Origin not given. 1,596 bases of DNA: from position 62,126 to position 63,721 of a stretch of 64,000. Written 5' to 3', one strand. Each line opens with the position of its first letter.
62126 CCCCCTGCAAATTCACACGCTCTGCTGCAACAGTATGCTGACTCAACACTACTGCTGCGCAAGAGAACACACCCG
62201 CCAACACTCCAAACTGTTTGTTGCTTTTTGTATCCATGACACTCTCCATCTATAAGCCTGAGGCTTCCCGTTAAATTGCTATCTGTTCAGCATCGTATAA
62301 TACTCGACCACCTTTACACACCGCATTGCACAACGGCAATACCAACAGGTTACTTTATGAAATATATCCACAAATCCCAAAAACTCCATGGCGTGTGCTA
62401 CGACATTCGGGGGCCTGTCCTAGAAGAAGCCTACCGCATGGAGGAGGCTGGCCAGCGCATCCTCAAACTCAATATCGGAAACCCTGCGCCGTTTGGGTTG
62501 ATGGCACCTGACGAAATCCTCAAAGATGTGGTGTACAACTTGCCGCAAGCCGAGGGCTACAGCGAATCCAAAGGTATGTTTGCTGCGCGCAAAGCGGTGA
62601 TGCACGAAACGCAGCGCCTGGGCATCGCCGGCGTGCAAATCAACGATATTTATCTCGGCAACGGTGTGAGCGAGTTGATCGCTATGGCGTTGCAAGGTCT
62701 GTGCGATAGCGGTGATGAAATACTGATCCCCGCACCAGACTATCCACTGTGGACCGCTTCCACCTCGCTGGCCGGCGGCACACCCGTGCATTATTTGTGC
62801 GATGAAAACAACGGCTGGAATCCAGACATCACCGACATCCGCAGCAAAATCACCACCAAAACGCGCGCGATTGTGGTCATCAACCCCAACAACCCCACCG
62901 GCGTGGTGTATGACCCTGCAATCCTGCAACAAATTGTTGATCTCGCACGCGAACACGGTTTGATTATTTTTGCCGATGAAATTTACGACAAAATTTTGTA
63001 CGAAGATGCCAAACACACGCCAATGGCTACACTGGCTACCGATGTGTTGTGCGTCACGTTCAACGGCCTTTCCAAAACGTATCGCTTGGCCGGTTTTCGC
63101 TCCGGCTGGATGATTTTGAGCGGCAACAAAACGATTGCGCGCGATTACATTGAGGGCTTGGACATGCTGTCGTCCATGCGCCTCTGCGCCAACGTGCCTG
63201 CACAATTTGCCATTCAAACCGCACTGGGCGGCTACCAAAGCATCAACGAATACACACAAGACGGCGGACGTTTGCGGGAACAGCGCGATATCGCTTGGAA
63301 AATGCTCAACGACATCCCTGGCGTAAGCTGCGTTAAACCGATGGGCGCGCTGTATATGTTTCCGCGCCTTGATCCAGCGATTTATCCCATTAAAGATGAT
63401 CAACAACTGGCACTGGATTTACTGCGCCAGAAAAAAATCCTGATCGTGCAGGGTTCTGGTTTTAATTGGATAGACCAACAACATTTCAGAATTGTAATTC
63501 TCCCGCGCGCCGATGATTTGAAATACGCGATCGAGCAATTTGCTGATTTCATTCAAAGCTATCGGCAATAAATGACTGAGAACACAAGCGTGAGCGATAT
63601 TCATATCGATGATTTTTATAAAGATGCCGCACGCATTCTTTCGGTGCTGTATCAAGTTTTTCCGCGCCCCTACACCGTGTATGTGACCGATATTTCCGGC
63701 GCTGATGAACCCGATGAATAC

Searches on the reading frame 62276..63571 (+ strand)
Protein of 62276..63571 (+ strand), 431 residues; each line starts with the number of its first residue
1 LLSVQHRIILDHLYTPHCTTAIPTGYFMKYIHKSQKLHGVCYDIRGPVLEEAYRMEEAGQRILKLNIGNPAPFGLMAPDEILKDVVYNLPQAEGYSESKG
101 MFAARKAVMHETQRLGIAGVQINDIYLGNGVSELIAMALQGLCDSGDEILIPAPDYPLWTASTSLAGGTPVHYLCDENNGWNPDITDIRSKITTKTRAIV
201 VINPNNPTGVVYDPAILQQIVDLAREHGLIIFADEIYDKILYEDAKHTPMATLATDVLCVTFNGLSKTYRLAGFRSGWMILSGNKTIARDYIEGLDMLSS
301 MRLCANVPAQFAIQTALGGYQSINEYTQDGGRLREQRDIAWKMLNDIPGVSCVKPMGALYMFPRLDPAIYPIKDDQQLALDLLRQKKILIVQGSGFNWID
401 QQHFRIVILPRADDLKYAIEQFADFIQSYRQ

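Call 9: search_protein_families(library=pfam, proteins=[window:62276-63571:+], max_evalue=0.001)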
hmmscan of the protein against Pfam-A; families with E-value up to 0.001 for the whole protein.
window:62276-63571:+ (431 aa): 4 families
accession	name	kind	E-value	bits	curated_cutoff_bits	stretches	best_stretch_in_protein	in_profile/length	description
PF00155.27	Aminotran_1_2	-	1.8e-50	172.6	19.7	1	63-421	4-360/361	Aminotransferase class I and II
PF01041.23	DegT_DnrJ_EryC1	-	2.8e-06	27.3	19.8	1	135-234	54-145/360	DegT/DnrJ/EryC1/StrS aminotransferase family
PF04864.19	Alliinase_C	-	1.8e-05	24.2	22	0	114-287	58-214/363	Allinase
PF00266.25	Aminotran_5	-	0.00015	21.3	21.5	1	129-234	68-175/371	Aminotransferase class-V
